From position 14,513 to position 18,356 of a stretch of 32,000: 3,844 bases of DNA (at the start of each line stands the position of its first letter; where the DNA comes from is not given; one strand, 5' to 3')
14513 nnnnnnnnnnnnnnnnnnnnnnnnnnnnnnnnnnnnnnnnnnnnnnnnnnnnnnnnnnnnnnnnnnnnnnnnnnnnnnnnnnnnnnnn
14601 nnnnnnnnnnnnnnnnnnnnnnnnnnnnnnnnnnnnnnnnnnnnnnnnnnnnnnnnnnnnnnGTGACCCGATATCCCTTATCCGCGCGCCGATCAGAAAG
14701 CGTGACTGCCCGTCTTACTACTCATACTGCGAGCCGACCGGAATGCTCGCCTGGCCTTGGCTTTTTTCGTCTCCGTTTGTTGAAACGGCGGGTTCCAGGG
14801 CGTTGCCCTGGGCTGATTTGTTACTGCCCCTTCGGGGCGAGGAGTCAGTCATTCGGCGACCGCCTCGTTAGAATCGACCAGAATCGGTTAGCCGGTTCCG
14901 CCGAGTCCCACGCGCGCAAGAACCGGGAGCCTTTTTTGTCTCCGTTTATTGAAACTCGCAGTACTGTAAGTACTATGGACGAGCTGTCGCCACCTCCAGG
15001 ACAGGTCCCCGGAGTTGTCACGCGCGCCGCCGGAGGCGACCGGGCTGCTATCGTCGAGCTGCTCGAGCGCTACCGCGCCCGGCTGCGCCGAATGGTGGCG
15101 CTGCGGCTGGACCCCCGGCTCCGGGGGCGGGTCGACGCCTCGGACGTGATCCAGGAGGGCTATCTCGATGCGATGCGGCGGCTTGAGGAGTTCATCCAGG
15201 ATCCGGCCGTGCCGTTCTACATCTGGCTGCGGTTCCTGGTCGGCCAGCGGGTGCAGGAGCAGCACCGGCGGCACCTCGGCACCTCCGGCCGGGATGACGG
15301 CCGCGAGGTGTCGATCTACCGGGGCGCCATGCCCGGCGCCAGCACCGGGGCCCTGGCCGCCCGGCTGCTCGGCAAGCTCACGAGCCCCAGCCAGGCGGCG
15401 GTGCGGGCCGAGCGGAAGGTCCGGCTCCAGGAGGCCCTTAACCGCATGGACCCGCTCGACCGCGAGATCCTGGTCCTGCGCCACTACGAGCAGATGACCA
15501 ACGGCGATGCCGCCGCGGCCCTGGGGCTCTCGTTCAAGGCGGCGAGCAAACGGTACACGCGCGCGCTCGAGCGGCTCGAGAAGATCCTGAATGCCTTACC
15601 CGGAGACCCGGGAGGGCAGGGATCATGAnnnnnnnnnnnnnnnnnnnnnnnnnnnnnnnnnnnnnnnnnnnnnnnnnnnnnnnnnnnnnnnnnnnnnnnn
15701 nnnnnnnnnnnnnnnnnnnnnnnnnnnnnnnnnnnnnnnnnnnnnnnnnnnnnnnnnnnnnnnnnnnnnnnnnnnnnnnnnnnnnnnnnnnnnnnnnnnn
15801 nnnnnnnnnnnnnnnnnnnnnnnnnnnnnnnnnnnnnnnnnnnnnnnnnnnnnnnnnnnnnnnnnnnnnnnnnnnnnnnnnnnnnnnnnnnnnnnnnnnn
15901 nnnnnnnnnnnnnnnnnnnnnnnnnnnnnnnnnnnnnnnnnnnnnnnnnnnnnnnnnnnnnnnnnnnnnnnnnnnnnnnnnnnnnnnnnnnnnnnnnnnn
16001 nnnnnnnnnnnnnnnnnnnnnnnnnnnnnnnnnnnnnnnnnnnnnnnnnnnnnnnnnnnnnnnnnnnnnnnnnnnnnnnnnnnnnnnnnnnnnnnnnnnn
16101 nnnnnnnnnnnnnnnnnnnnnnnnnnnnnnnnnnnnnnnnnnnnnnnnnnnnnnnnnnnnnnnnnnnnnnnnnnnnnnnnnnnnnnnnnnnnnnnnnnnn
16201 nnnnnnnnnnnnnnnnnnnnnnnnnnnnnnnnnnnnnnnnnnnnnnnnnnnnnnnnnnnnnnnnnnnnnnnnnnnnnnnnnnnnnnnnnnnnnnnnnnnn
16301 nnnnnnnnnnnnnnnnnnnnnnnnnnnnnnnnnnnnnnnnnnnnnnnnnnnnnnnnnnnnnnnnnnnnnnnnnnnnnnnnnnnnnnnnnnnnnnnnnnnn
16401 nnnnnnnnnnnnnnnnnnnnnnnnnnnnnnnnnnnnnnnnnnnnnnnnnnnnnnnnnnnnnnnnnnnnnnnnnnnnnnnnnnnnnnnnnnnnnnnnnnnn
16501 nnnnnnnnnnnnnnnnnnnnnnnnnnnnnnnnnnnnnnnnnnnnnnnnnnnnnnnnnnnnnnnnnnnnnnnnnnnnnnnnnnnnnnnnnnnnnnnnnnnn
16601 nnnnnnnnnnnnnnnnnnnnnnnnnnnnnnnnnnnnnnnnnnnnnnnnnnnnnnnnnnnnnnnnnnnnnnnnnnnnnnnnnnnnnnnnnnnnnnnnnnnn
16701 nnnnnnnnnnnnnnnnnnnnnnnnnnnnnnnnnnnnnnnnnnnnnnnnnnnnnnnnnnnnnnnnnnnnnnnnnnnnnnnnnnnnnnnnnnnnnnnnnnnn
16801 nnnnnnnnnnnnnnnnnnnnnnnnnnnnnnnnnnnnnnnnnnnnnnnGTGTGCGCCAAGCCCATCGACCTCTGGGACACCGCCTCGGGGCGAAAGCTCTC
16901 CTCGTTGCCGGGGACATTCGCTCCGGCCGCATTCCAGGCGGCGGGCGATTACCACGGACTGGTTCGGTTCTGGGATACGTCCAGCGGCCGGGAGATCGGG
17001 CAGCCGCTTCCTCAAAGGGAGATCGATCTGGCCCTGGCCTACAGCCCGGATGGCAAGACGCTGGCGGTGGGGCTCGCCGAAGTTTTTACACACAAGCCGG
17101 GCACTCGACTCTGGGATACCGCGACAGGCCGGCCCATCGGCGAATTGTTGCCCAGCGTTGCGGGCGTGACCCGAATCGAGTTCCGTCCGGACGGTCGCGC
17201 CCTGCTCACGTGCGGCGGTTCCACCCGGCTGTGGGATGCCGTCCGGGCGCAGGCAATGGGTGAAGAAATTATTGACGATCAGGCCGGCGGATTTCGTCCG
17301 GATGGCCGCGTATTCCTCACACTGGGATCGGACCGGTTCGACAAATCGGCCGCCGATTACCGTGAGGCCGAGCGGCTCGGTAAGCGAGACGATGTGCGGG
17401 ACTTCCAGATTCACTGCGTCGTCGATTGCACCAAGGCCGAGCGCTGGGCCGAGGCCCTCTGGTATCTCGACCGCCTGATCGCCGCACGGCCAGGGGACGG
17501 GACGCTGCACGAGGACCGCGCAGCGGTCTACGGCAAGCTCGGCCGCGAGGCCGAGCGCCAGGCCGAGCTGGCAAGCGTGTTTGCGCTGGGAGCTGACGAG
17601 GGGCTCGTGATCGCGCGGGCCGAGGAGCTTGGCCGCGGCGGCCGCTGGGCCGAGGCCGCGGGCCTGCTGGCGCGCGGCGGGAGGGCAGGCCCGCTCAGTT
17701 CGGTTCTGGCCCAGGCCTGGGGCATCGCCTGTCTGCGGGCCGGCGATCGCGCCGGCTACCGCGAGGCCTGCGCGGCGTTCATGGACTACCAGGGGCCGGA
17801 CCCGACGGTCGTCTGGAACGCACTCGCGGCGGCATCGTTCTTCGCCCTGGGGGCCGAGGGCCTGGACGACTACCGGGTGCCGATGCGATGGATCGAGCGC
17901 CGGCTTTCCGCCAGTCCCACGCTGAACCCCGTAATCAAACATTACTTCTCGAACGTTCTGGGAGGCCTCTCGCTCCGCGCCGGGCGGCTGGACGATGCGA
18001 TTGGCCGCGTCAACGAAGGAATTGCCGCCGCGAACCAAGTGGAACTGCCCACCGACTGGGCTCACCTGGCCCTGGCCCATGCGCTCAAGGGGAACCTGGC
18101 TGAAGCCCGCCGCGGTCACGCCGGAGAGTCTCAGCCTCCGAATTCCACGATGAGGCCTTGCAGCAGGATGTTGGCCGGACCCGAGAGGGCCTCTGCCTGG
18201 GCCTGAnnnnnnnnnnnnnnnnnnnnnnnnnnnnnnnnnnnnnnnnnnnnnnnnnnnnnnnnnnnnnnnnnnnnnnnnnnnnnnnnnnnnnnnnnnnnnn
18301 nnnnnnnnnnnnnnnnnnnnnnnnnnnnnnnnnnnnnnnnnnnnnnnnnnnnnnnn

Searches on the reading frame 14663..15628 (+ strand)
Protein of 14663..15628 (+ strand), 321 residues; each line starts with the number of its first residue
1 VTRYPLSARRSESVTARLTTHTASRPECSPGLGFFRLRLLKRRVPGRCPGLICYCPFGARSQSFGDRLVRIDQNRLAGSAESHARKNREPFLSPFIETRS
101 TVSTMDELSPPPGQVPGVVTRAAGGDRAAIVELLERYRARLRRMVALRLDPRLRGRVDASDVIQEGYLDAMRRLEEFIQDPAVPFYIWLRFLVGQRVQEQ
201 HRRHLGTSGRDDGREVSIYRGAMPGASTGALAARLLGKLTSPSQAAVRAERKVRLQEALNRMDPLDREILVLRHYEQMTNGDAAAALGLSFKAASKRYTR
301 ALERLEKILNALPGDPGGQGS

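Call 17: search_protein_families(library=pfam, proteins=[window:14663-15628:+], max_evalue=0.001)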
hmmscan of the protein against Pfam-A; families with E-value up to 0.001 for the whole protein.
window:14663-15628:+ (321 aa): 3 families
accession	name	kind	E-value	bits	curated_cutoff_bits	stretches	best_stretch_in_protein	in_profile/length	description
PF08281.18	Sigma70_r4_2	-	5e-10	39.3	25.7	1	253-305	2-54/54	Sigma-70, region 4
PF04545.22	Sigma70_r4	-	7.5e-08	32.2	24.1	1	258-305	1-48/50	Sigma-70, region 4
PF04542.20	Sigma70_r2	-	1.4e-06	28.4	24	1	134-204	2-68/71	Sigma-70 region 2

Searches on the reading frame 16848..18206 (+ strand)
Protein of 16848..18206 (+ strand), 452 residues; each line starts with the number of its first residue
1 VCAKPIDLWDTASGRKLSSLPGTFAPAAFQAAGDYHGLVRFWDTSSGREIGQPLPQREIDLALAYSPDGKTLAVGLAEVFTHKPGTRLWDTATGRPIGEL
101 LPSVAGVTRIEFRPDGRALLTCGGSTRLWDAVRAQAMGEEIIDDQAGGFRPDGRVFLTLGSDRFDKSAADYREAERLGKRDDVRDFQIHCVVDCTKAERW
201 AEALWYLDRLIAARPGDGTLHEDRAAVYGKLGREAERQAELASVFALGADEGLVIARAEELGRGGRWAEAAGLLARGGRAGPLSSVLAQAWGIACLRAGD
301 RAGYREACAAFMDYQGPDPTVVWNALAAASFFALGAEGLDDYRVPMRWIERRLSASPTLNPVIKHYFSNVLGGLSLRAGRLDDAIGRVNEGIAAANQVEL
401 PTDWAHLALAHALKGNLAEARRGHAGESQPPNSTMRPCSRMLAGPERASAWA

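Call 17: search_protein_families(library=pfam, proteins=[window:16848-18206:+], max_evalue=0.001)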
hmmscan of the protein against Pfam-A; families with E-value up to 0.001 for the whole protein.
window:16848-18206:+ (452 aa): 4 families
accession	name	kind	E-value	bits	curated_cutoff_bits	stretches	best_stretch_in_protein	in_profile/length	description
PF25174.1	Beta-prop_THOC3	-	4.3e-08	32.9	305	1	36-130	68-157/272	THOC3 beta-propeller domain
PF25175.1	Beta-prop_WDR5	-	0.00014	21.7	250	0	86-146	118-180/296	WDR5 beta-propeller domain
PF00400.38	WD40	-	0.00038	21.4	27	0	105-130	12-39/39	WD domain, G-beta repeat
PF24780.1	WD40_MABP1-WDR62_1st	-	0.00048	20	496.3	1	62-123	43-101/328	MABP1/WDR62 first WD40 domain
